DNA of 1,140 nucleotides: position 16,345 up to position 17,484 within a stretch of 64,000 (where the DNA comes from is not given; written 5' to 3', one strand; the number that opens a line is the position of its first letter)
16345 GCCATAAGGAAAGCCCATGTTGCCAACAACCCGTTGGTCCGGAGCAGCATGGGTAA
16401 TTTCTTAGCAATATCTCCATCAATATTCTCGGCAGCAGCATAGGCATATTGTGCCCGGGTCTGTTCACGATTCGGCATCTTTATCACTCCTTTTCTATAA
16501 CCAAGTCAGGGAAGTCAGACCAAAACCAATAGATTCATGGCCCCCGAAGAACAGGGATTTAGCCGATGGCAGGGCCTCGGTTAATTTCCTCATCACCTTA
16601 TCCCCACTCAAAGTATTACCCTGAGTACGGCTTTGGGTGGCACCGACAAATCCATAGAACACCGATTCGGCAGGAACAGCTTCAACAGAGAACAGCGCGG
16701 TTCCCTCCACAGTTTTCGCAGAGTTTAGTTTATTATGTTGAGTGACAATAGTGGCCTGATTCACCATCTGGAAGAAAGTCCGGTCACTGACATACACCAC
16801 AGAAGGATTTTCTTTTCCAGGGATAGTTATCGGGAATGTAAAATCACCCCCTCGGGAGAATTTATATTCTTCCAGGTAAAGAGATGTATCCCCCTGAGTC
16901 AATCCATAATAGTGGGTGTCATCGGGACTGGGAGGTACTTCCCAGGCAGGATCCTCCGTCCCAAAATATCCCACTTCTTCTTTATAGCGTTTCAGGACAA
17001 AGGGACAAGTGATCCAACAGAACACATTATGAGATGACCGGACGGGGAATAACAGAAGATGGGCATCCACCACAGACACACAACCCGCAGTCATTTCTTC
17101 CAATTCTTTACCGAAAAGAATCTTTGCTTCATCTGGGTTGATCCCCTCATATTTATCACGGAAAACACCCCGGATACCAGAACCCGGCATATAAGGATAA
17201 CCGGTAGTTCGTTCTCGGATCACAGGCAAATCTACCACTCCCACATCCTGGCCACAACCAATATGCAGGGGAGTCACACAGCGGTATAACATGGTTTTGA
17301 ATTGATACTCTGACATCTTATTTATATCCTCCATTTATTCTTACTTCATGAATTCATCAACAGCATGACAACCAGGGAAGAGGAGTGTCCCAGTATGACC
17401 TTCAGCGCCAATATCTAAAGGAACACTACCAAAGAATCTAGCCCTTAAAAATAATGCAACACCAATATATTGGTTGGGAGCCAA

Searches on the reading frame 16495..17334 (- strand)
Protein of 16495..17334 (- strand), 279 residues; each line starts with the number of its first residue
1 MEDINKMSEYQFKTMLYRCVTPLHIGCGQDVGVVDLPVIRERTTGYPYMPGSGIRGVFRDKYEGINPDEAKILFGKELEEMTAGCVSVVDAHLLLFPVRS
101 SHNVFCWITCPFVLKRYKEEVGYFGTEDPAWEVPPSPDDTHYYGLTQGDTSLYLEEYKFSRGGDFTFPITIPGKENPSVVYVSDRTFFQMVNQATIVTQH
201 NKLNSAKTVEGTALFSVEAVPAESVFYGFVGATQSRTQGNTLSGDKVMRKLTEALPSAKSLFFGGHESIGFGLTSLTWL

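Call 7: search_protein_families(library=ncbifam, proteins=[window:16495-17334:-])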
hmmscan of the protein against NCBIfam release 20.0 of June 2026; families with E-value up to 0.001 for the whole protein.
window:16495-17334:- (279 aa): 3 families
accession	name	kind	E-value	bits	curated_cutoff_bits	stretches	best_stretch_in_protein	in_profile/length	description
TIGR02580.1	cas_RAMP_Cmr4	equivalog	6.6e-55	186.9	87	1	18-274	6-282/283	type III-B CRISPR module RAMP protein Cmr4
TIGR02582.1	cas7_TM1809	equivalog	1.1e-08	35.4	90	1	17-60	10-56/203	type III-A CRISPR-associated RAMP protein Csm3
TIGR02581.1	cas_cyan_RAMP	equivalog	1e-05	25.3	108.05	1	19-65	12-59/216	type III CRISPR-associated RAMP protein Csx7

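Call 39: find_homologous_proteins(query=window:16495-17334:-)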
Query window:16495-17334:- (279 aa): 249 proteins with E <= 0.001 among 838 candidates; the best 120 are listed.
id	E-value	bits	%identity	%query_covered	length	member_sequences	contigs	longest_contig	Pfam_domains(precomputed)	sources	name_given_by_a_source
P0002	1.3e-185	634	100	98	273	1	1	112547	PF03787.21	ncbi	-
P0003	5.4e-161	553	88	98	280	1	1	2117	PF03787.21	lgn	-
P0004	8.9e-98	345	57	96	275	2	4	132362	PF03787.21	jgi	jgi:CRISPR-associated protein Cmr4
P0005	3.1e-95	337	57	96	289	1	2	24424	PF03787.21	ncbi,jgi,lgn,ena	-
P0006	6.9e-80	287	52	99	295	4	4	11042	PF03787.21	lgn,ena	-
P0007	1.3e-78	282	49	98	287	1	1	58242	PF03787.21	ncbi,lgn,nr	ncbi:MAG: type III-B CRISPR module RAMP protein Cmr4 [Acidobacteria bacterium]|nr:type III-B CRISPR 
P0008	3.1e-78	281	50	97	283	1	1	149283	PF03787.21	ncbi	ncbi:MAG: type III-B CRISPR module RAMP protein Cmr4 [Acidobacteriota bacterium]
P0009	5.8e-76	274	52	96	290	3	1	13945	PF03787.21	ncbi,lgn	-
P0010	4.1e-75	271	51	96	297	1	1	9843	PF03787.21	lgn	-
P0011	8.6e-75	270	51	96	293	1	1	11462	PF03787.21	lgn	-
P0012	3.8e-72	261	49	97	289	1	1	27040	PF03787.21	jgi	jgi:CRISPR-associated protein Cmr4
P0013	4.5e-71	258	49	96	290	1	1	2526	PF03787.21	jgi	jgi:CRISPR-associated protein Cmr4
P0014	5.5e-71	257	48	97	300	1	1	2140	PF03787.21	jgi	jgi:CRISPR-associated protein Cmr4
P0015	1.6e-70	256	49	97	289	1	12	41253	PF03787.21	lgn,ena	-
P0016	2.5e-70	255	45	97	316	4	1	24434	PF03787.21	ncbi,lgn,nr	ncbi:MAG: type III-B CRISPR module RAMP protein Cmr4 [Thermoanaerobaculia bacterium]|nr:type III-B C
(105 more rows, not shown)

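Call 40: find_encoding_contigs(protein=P0004, flank=10000, max_places=4)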
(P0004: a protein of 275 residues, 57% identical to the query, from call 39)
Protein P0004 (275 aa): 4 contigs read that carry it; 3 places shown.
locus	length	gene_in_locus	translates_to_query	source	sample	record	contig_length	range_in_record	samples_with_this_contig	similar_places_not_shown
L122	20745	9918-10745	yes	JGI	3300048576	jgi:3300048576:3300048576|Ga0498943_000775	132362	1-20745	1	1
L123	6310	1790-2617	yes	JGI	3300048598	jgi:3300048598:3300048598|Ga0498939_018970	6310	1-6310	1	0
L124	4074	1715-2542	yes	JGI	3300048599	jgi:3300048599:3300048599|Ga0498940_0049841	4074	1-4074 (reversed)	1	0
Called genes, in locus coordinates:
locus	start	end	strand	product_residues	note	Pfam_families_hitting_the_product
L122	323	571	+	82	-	-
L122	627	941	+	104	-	-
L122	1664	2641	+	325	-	PF27225:AF_1859_N, PF10040:CRISPR_Cas6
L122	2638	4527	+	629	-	PF12469:Cmr2_N, PF22335:Cas10-Cmr2_palm2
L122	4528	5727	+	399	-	PF09700:Cas_Cmr3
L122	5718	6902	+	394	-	PF03787:RAMPs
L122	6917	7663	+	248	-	PF09651:Cas_APE2256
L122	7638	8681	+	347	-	-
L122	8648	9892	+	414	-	PF03787:RAMPs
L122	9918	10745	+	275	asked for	PF03787:RAMPs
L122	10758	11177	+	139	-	PF09701:Cas_Cmr5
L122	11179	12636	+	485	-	PF03787:RAMPs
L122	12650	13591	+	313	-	PF03787:RAMPs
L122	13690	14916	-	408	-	PF04286:DUF445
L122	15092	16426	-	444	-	PF00083:Sugar_tr, PF07690:MFS_1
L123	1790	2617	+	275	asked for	PF03787:RAMPs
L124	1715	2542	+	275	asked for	PF03787:RAMPs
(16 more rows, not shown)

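Call 41: find_encoding_contigs(protein=P0005, flank=10000, max_places=3)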
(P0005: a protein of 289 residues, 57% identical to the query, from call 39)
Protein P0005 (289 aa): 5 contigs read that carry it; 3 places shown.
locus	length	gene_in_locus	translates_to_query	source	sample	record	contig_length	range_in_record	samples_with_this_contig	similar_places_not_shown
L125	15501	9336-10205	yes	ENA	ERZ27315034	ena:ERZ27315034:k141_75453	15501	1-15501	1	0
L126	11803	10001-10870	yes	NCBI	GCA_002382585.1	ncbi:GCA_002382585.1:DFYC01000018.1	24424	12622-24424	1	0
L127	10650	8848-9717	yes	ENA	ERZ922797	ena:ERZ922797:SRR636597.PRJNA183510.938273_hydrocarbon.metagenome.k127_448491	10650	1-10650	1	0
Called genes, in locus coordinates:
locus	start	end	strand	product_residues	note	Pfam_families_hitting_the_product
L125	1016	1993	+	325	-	PF27225:AF_1859_N, PF10040:CRISPR_Cas6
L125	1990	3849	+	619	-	PF12469:Cmr2_N (weak), PF22335:Cas10-Cmr2_palm2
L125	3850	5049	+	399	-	PF09700:Cas_Cmr3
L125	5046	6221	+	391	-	PF03787:RAMPs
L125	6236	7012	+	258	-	PF09651:Cas_APE2256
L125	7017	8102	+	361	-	-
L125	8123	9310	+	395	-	PF03787:RAMPs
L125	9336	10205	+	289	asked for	PF03787:RAMPs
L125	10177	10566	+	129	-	PF09701:Cas_Cmr5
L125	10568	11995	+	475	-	PF03787:RAMPs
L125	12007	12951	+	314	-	PF03787:RAMPs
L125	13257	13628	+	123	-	PF00072:Response_reg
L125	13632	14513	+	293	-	PF02653:BPD_transp_2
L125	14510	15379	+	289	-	PF02653:BPD_transp_2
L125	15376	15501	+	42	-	?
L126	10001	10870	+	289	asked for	PF03787:RAMPs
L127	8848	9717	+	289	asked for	PF03787:RAMPs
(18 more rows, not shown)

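Call 69: find_encoding_contigs(protein=P0003, flank=10000, max_places=4)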
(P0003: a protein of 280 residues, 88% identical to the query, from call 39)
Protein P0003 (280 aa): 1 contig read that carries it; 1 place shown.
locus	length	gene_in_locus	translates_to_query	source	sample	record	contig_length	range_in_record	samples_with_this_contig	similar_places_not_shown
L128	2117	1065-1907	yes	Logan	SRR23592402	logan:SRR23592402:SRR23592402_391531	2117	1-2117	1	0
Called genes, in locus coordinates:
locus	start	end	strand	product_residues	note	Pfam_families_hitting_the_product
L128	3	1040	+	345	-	?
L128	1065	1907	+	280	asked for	PF03787:RAMPs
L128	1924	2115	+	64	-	?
